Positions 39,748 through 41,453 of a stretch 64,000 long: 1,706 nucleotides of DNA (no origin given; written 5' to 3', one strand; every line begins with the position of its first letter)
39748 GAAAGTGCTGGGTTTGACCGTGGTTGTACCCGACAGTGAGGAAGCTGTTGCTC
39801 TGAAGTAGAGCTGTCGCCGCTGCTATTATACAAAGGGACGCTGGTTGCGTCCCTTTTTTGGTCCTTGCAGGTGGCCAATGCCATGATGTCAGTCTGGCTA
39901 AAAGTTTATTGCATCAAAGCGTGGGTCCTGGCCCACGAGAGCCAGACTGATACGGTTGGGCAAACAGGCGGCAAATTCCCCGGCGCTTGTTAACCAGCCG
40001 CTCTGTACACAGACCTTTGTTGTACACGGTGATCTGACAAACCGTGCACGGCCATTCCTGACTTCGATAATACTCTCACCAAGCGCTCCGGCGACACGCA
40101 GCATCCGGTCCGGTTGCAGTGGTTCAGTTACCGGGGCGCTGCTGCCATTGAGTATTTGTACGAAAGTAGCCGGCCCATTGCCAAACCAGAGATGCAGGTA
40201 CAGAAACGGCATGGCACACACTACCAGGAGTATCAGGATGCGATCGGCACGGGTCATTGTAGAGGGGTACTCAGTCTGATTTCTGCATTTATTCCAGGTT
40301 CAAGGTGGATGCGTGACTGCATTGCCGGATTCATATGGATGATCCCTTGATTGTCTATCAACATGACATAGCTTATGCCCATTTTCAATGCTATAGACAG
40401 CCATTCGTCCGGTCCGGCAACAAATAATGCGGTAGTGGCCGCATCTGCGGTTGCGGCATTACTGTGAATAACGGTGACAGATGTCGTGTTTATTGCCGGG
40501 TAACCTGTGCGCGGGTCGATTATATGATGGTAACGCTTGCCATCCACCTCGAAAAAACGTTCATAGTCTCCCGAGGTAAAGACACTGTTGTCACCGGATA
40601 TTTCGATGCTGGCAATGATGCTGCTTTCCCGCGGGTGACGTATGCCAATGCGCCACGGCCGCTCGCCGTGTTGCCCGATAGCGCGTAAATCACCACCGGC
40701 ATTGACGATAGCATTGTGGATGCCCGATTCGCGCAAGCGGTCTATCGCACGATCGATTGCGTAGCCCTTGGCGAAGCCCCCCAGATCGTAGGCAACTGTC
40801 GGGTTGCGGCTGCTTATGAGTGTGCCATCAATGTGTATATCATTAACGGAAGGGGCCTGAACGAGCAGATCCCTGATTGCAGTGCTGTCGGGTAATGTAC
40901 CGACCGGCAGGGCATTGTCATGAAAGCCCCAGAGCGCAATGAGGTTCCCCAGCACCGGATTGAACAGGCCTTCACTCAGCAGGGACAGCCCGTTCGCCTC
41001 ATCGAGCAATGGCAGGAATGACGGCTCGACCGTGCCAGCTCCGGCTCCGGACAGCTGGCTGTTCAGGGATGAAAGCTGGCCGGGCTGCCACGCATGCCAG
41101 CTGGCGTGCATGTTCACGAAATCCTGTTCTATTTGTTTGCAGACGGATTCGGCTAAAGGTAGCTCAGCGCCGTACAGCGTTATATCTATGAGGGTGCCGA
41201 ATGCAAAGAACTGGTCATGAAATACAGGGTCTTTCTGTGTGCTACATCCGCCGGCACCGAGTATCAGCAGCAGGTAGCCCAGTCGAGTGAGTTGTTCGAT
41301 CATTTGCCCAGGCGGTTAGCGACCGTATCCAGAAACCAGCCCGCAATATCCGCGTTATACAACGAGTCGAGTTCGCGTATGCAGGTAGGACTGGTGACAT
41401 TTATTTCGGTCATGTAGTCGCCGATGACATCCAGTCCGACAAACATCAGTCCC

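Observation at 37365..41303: ApbE + NusG-II (DUF1312-like) + Gx-transporter-like module inserted between gshB and yqgE: candidate extracytoplasmic flavinylation/redox system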

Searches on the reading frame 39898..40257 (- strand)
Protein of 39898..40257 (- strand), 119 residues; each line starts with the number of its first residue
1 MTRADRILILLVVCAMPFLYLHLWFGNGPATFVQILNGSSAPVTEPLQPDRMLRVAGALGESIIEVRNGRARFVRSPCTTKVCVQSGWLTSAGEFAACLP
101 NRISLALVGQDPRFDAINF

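Call 3: search_protein_families(library=pfam, proteins=[window:39898-40257:-], max_evalue=0.01)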
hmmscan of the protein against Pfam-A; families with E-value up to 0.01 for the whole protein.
window:39898-40257:- (119 aa): 1 family
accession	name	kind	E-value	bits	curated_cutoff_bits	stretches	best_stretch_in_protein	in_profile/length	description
PF07009.16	NusG_II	-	1.6e-17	64.1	29.6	1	7-110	2-106/107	NusG domain II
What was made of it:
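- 39898..40257 (-): eetA: a single-pass membrane protein with an N-terminal TM helix and a periplasmic NusG-domain-II/DUF1312 beta domain. It carries three conserved cysteines (C78, C83, C98). Pfam PF07009 1.6e-17 (call 3).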

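Call 4: search_protein_families(library=ncbifam, proteins=[window:39898-40257:-], max_evalue=0.01)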
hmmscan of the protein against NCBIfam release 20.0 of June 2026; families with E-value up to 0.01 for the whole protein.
window:39898-40257:- (119 aa): 0 families

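Call 22: search_solved_structures(query=window:39898-40257:-, max_evalue=10)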
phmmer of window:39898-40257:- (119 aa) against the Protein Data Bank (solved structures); distinct sequences matched with E-value up to 10: 5.
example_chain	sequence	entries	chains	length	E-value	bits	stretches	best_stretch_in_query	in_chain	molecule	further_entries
4esn_A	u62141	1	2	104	0.00041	23.7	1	63-110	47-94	hypothetical protein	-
4obi_A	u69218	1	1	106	0.0025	21.2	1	62-112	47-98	Uncharacterized protein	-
3ld7_A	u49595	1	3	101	0.02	18.3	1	61-106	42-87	Lin0431 protein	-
2kpp_A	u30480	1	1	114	0.02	18.2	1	61-107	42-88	Lin0431 protein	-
1v0d_A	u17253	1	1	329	1.1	12.7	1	42-99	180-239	DNA FRAGMENTATION FACTOR 40 KDA SUBUNIT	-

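Call 26: search_protein_representatives(protein=window:39898-40257:-)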
Query: 119 residues. Proteins with E-value up to 0.001 (for the whole library): 3854; up to 1e-10: 510; up to 1e-30: 4. The best 150 are listed.
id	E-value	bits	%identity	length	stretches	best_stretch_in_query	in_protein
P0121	1.1e-33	132.1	51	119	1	1-119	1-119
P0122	1.3e-32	128.6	45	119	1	1-119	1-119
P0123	1.5e-32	128.4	52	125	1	1-119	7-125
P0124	1.1e-31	125.7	46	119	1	1-119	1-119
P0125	1.2e-30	122.2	56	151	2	30-119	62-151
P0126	1.7e-30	121.8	49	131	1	2-119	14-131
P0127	2.9e-29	117.8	50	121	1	2-119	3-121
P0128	5.3e-29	117.0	52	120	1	2-119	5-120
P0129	1.5e-28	115.5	51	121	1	2-119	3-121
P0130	2.6e-28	114.7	51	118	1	1-119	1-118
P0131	9.2e-27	109.7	53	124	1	1-94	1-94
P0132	1.3e-26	109.2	44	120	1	1-119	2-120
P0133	2.9e-26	108.1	50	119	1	1-119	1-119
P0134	7.3e-26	106.8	47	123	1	1-119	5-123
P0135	8.1e-26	106.7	43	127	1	1-119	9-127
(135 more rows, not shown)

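Call 54: search_solved_structures(query=A1, max_evalue=0.01, show_alignments=3)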
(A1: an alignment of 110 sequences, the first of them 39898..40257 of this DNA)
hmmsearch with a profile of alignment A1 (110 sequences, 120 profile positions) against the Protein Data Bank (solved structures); distinct sequences matched with E-value up to 0.01: 5.
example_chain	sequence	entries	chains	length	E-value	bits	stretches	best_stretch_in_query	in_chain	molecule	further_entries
4esn_A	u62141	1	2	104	8.2e-15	58.1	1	29-118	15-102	hypothetical protein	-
2kpp_A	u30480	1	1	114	6.5e-11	45.5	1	30-113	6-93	Lin0431 protein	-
3ld7_A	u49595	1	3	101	7e-11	45.4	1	30-112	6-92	Lin0431 protein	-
4obi_A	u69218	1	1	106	1.1e-07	35.1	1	31-113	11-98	Uncharacterized protein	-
1m1g_A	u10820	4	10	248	1.9e-05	27.8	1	31-111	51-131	Transcription antitermination protein nusG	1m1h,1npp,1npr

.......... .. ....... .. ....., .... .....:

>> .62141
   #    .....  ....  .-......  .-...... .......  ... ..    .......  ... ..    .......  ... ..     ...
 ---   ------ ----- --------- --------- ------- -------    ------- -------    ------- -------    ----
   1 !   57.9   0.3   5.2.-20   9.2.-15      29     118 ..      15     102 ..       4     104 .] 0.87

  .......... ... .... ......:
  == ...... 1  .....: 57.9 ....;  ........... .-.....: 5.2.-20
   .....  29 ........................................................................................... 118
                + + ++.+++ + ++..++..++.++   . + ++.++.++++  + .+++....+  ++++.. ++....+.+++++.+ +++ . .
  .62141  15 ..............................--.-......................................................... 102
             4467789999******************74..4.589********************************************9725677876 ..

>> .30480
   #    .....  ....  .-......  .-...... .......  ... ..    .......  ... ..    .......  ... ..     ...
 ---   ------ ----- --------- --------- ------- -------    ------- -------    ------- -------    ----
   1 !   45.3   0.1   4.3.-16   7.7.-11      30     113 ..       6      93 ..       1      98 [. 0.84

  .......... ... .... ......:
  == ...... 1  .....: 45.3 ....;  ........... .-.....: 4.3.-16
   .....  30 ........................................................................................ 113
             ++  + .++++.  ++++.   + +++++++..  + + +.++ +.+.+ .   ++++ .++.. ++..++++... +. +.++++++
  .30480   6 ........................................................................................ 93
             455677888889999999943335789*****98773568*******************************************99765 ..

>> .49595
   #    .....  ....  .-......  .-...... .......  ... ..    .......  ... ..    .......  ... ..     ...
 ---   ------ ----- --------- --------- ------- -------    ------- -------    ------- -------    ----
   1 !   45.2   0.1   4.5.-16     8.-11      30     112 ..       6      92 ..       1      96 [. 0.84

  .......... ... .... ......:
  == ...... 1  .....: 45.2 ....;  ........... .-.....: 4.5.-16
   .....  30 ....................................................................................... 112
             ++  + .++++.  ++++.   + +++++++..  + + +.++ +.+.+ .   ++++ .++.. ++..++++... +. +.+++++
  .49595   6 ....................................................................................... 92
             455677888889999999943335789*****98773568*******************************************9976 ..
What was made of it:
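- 39898..40257 (-): A family profile hits PDB 4esn at 8e-15, Lin0431 at 7e-11 and Aquifex NusG at 1.9e-5 (call 54).
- On EetA (PF07009, NusG_II/DUF1312 single-pass protein): The profile hits 4esn at 8e-15 (call 54).
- Closest known: Listeria monocytogenes EET-locus flavin trafficking: FmnB. Different: It is shared with R. gnavus 4esn, but its first two Cys are absent from the Listeria innocua paralogue Lin0431 (call 54).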

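Call 81: predict_structure(alignment_id=A1)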
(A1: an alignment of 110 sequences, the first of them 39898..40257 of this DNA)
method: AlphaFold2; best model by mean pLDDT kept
length: 119 residues; sequences in the alignment: 110
mean_pLDDT: 91.4   pTM: 0.76
mean pLDDT of the five models: 91.4, 91.3, 91.1, 91.1, 90.4
residues with pLDDT >= 90: 94; 70-90: 16; 50-70: 6; < 50: 3
segments of 3 or more residues with pLDDT < 50: none
pLDDT, mean of each block of 10 residues (from residue 1): 96 95 81 93 96 97 98 97 96 94 94 54
secondary structure, 60 per line:
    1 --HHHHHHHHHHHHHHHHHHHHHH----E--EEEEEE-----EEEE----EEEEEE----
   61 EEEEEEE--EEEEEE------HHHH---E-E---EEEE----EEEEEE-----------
elements in order: H3-24 E32-37 E43-46 E51-56 E61-67 E70-75 H82-85 E95-98 E103-108
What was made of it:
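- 39898..40257 (-): The AlphaFold model has pLDDT 91.4, with helix 3-24 followed by beta strands (call 81).
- On EetA (PF07009, NusG_II/DUF1312 single-pass protein): The model has helix 3-24 followed by a beta domain, pLDDT 91.4 (call 81).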

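Call 84: fold_search(model_id=the predicted structure, library=pdb)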
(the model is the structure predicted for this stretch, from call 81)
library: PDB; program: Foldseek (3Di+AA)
matches with E <= 10: 292; with E <= 0.001: 14
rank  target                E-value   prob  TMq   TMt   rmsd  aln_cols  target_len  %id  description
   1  1m1g_A                1.7e-05  1.00  0.62  0.32   3.0        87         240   21  Crystal Structure of Aquifex aeolicus N-utilization substance G (NusG), Space Group P2(1) (released 2003-02-04)
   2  1npp_D                2.1e-05  1.00  0.62  0.32   3.0        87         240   21  CRYSTAL STRUCTURE OF AQUIFEX AEOLICUS NUSG IN P2(1) (released 2003-03-11)
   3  1npp_B                2.4e-05  1.00  0.60  0.31   2.0        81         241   21  CRYSTAL STRUCTURE OF AQUIFEX AEOLICUS NUSG IN P2(1) (released 2003-03-11)
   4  3ld7_B                3.2e-05  1.00  0.60  0.80   1.9        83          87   20  Crystal structure of the Lin0431 protein from Listeria innocua, Northeast Structural Genomics Consortium Target LkR112 (released 2010-01-26)
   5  1m1g_C                3.4e-05  1.00  0.62  0.31   3.0        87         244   21  Crystal Structure of Aquifex aeolicus N-utilization substance G (NusG), Space Group P2(1) (released 2003-02-04)
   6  1npp_C                3.8e-05  1.00  0.62  0.32   2.1        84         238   20  CRYSTAL STRUCTURE OF AQUIFEX AEOLICUS NUSG IN P2(1) (released 2003-03-11)
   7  1m1g_D                4.3e-05  1.00  0.62  0.32   2.8        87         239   21  Crystal Structure of Aquifex aeolicus N-utilization substance G (NusG), Space Group P2(1) (released 2003-02-04)
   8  1m1h                  4.5e-05  1.00  0.62  0.42   2.8        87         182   21  Crystal structure of Aquifex aeolicus N-utilization substance G (NusG), Space group I222 (released 2003-02-04)
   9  3ld7_A                5.1e-05  1.00  0.60  0.80   2.1        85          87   21  Crystal structure of the Lin0431 protein from Listeria innocua, Northeast Structural Genomics Consortium Target LkR112 (released 2010-01-26)
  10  4esn_A                5.4e-05  1.00  0.58  0.87   1.5        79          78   22  Crystal structure of a DUF1312 family protein (RUMGNA_02503) from Ruminococcus gnavus ATCC 29149 at 2.20 A resolution (released 2012-06-20)
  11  1m1g_B                7.1e-05  1.00  0.62  0.32   3.0        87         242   21  Crystal Structure of Aquifex aeolicus N-utilization substance G (NusG), Space Group P2(1) (released 2003-02-04)
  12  4esn_B                9.5e-05  1.00  0.59  0.89   1.4        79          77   22  Crystal structure of a DUF1312 family protein (RUMGNA_02503) from Ruminococcus gnavus ATCC 29149 at 2.20 A resolution (released 2012-06-20)
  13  4obi                  9.5e-05  1.00  0.60  0.80   2.0        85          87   24  Crystal structure of a DUF1312 family protein (EF3258) from Enterococcus faecalis V583 at 1.73 A resolution (released 2014-02-12)
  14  2kpp_MODEL_1_A        3.9e-04  1.00  0.63  0.65   2.2        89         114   20  Solution NMR structure of Lin0431 protein from Listeria innocua. Northeast Structural Genomics Consortium Targ (released 2010-02-23)
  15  9pr9_C                6.2e-01  0.21  0.27  0.08  10.0        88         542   12  Crystal structure of the Clostridiodes difficile CspA homodimer (released 2026-01-21)
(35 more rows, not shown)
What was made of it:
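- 39898..40257 (-): Foldseek gives 4esn TM 0.87-0.89 at rmsd 1.4-1.5 Å (call 84).
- On EetA (PF07009, NusG_II/DUF1312 single-pass protein): Foldseek matches 4esn, 4obi, 3ld7 and Aquifex NusG domain II at E 1.7e-5 to 4e-4 (call 84).
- The EetA model matches DUF1312 structures (calls 81, 84).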

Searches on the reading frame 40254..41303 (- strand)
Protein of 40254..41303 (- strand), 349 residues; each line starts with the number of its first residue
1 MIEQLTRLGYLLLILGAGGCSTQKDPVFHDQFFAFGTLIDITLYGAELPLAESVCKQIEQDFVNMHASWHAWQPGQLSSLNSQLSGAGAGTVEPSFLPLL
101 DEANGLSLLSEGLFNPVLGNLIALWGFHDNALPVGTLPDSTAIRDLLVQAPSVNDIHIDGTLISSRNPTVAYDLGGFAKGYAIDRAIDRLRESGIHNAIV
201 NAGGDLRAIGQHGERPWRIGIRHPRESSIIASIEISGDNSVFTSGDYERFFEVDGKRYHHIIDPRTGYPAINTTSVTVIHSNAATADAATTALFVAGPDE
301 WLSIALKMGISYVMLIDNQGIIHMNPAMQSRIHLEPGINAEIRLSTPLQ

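Call 3: search_protein_families(library=pfam, proteins=[window:40254-41303:-], max_evalue=0.01)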
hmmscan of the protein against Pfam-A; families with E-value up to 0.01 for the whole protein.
window:40254-41303:- (349 aa): 1 family
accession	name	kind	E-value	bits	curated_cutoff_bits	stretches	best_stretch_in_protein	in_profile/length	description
PF02424.20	ApbE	-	6.8e-77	259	25.6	1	35-307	1-257/266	ApbE family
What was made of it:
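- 40254..41303 (-): apbE (fmnB-type FAD:protein FMN transferase), a predicted lipoprotein (…LGAGGC20). It overlaps gshB upstream and eetA downstream by 4 nt (ATGA) each. Pfam PF02424 6.8e-77 over profile positions 1-257 of 266 (call 3).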

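Call 4: search_protein_families(library=ncbifam, proteins=[window:40254-41303:-], max_evalue=0.01)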
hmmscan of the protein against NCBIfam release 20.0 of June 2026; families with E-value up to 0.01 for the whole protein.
window:40254-41303:- (349 aa): 2 families
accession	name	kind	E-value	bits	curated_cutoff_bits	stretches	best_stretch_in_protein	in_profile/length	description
NF007774.0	PRK10461.1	equivalog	2.6e-31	108.8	498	1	89-319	96-331/351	FAD:protein FMN transferase ApbE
NF003322.0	PRK04334.1-2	equivalog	0.0023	17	290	0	187-245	106-168/295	hypothetical protein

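Call 23: search_solved_structures(query=window:40254-41303:-, max_evalue=0.001)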
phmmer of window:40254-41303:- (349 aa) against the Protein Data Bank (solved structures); distinct sequences matched with E-value up to 0.001: 13.
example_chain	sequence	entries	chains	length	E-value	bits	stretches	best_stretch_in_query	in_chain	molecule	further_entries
1vrm_A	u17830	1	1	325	7.6e-43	150.1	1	93-312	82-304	hypothetical protein TM1553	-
6nxi_A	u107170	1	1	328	3.4e-36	128.3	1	73-317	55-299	FAD:protein FMN transferase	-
6nxj_A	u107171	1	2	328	8.6e-35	123.7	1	73-317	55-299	FAD:protein FMN transferase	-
5mgy_H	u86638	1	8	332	6.5e-34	120.8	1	89-323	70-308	FAD:protein FMN transferase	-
4xdt_A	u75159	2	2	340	1.3e-31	113.2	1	35-303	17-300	FAD:protein FMN transferase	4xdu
4ifu_A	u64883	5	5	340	2.4e-31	112.3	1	36-303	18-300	FAD:protein FMN transferase | Thiamine biosynthesis lipoprotein ApbE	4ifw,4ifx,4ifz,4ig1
7mgt_A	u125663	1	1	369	3.1e-31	112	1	36-303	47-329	FAD:protein FMN transferase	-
4xdr_A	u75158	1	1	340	2.8e-30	108.8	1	36-303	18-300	FAD:protein FMN transferase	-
4xgw_A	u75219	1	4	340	4.2e-30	108.2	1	108-319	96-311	FAD:protein FMN transferase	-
2o18_A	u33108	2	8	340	1.5e-29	106.4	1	108-319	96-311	Thiamine biosynthesis lipoprotein apbE | FAD:protein FMN transferase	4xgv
4xgx_A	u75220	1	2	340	1.5e-29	106.4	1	108-319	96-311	FAD:protein FMN transferase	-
3pnd_A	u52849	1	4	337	1.1e-26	96.9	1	99-320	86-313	Thiamine biosynthesis lipoprotein ApbE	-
7esa_A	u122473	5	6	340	2.8e-25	92.4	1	67-298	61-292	FAD:protein FMN transferase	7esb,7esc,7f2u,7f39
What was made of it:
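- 40254..41303 (-): PDB relatives are TM1553 at 7.6e-43 and V. cholerae ApbE 6nxi at 3.4e-36 (call 23).
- On ApbE / FmnB FAD:protein FMN transferase (PF02424): Solved ApbE structures match at up to 7.6e-43 (call 23).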

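Call 64: search_solved_structures(query=window:40254-41303:-, max_evalue=1e-33, show_alignments=3)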
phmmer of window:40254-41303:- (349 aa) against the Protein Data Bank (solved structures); distinct sequences matched with E-value up to 1e-33: 4.
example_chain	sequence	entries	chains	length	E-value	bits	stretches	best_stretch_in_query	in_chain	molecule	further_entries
1vrm_A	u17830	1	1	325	7.6e-43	150.1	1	93-312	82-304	hypothetical protein TM1553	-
6nxi_A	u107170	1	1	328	3.4e-36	128.3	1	73-317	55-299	FAD:protein FMN transferase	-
6nxj_A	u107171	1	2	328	8.6e-35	123.7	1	73-317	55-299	FAD:protein FMN transferase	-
5mgy_H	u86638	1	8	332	6.5e-34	120.8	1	89-323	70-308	FAD:protein FMN transferase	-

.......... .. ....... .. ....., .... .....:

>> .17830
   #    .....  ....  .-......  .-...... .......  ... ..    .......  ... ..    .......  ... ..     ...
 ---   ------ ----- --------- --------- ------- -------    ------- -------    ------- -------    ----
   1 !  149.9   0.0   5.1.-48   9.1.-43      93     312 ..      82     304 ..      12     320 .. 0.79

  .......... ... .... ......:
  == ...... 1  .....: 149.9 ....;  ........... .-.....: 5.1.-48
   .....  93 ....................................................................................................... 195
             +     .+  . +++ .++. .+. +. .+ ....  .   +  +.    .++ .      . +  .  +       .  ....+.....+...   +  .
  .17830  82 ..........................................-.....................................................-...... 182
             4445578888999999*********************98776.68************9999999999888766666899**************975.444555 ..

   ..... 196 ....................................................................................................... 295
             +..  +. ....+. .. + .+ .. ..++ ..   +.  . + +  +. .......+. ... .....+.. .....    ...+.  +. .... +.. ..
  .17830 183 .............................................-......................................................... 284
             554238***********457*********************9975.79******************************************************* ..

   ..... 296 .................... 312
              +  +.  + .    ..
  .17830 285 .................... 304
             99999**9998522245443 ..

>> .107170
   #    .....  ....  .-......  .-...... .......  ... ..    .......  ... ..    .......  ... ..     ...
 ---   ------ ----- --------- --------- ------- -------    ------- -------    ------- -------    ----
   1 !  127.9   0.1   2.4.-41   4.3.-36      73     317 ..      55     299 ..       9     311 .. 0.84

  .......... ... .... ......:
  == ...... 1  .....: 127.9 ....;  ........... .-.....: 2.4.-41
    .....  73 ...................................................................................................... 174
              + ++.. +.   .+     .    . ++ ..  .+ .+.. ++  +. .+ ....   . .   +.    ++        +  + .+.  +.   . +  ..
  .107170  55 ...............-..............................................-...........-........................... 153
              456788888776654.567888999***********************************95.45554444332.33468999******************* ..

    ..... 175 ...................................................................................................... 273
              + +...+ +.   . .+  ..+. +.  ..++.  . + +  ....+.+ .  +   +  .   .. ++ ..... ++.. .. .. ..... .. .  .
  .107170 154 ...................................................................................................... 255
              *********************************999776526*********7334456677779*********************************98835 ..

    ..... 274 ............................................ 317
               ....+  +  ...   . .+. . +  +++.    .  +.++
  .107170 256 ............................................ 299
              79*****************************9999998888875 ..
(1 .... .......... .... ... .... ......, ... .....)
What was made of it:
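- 40254..41303 (-): The catalytic His of V. cholerae ApbE (H in 6nxi, G in the 6nxj mutant) aligns with the window's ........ (call 64).
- ApbE: the catalytic His and flavin-binding motifs are conserved (call 64).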
